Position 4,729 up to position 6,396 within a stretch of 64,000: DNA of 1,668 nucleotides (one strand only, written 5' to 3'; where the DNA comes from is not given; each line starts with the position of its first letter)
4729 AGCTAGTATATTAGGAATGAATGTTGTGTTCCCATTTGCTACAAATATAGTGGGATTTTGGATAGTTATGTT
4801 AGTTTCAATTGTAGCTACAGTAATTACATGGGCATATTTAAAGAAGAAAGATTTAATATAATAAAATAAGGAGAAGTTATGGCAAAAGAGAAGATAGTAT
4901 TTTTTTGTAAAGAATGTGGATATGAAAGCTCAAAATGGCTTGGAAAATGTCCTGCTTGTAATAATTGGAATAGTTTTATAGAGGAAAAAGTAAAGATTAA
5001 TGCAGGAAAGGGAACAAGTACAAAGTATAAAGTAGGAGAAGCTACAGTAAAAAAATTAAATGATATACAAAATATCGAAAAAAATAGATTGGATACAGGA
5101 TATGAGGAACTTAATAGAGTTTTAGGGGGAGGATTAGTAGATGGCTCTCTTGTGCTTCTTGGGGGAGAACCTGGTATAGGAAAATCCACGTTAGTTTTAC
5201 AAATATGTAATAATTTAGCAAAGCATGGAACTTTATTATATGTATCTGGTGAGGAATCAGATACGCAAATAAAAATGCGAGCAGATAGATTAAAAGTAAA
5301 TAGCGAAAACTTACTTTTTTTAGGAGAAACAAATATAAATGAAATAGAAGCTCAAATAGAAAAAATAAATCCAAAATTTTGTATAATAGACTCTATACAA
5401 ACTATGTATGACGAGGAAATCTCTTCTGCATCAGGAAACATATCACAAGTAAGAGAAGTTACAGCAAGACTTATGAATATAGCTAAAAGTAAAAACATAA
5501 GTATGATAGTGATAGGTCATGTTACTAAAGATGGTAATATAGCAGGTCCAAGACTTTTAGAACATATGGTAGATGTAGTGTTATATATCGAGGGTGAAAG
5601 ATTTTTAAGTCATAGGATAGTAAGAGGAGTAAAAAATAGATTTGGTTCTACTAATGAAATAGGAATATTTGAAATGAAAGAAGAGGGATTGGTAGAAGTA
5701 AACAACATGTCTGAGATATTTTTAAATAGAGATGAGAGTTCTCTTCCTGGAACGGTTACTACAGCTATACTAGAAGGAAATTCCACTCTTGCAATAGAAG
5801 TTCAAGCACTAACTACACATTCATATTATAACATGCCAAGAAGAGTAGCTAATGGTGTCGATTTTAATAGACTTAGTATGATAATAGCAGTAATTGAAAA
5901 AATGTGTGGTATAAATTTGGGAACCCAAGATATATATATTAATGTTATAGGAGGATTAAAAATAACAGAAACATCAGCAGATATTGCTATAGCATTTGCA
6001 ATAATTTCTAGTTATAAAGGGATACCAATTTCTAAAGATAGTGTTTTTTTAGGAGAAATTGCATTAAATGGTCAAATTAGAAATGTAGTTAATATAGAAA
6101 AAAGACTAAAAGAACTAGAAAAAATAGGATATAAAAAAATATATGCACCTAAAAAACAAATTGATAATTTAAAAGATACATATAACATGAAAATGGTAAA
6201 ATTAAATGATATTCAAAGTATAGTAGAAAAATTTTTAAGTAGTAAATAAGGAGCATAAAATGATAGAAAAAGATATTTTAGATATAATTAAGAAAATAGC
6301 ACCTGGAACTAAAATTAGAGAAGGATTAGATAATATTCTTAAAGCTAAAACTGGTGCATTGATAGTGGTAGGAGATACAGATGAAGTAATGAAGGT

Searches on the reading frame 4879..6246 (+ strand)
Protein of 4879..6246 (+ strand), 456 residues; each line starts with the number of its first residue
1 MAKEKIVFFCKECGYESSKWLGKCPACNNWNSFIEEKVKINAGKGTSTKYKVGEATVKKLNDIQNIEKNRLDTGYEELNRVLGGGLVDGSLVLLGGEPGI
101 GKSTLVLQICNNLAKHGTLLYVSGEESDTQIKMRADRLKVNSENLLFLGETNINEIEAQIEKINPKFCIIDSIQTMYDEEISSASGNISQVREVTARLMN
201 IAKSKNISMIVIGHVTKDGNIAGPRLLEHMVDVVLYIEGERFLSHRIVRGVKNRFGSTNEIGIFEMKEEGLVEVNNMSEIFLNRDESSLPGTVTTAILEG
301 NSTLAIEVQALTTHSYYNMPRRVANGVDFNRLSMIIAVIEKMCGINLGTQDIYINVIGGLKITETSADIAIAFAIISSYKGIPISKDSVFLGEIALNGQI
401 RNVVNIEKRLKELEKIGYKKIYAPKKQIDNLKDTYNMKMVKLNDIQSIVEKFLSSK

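Call 67: search_protein_families(library=pfam, proteins=[window:4879-6246:+], max_evalue=0.01)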
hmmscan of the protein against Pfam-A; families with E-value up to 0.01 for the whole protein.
window:4879-6246:+ (456 aa): 17 families
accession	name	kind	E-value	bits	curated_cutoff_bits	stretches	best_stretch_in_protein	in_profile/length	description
PF06745.19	ATPase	-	2.1e-15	57.2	26.6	2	72-149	2-81/231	KaiC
PF13481.12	AAA_25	-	9.3e-15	55.2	27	1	69-219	13-194/195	AAA domain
PF03796.21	DnaB_C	-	1.5e-12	47.9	27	1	71-214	2-137/255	DnaB-like helicase C terminal domain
PF18073.7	Zn_ribbon_LapB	-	1.4e-11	44.2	25.7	1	10-35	3-28/28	Rubredoxin metal binding domain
PF13541.12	ChlI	-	1.1e-10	41.9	27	1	338-426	32-120/121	Subunit ChlI of Mg-chelatase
PF05362.19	Lon_C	-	7.9e-08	32.5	21.1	1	350-448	94-198/205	Lon protease (S16) C-terminal proteolytic domain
PF00004.35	AAA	-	5.7e-06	27.2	21.2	1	92-224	1-117/131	ATPase family associated with various cellular activities (AAA)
PF13191.12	AAA_16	-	2.2e-05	25.4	32.6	1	86-128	24-62/167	AAA ATPase domain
PF00005.33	ABC_tran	-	5.8e-05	24.1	25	1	88-187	10-112/137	ABC transporter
PF13401.12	AAA_22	-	7.4e-05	23.5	27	1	90-214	6-123/130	AAA domain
PF07088.17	GvpD_P-loop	-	8.1e-05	23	24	0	89-131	10-52/189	GvpD gas vesicle protein, P-loop domain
PF03266.21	NTPase_1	-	0.00026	21.3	23.9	1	92-118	2-28/168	NTPase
PF20720.3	nSTAND3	-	0.00032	20.9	27.2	1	90-126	18-54/155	Novel STAND NTPase 3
PF08423.17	Rad51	-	0.0011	18.7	22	0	70-218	7-178/244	Rad51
PF13173.12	AAA_14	-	0.0014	19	27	1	91-176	4-74/129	AAA domain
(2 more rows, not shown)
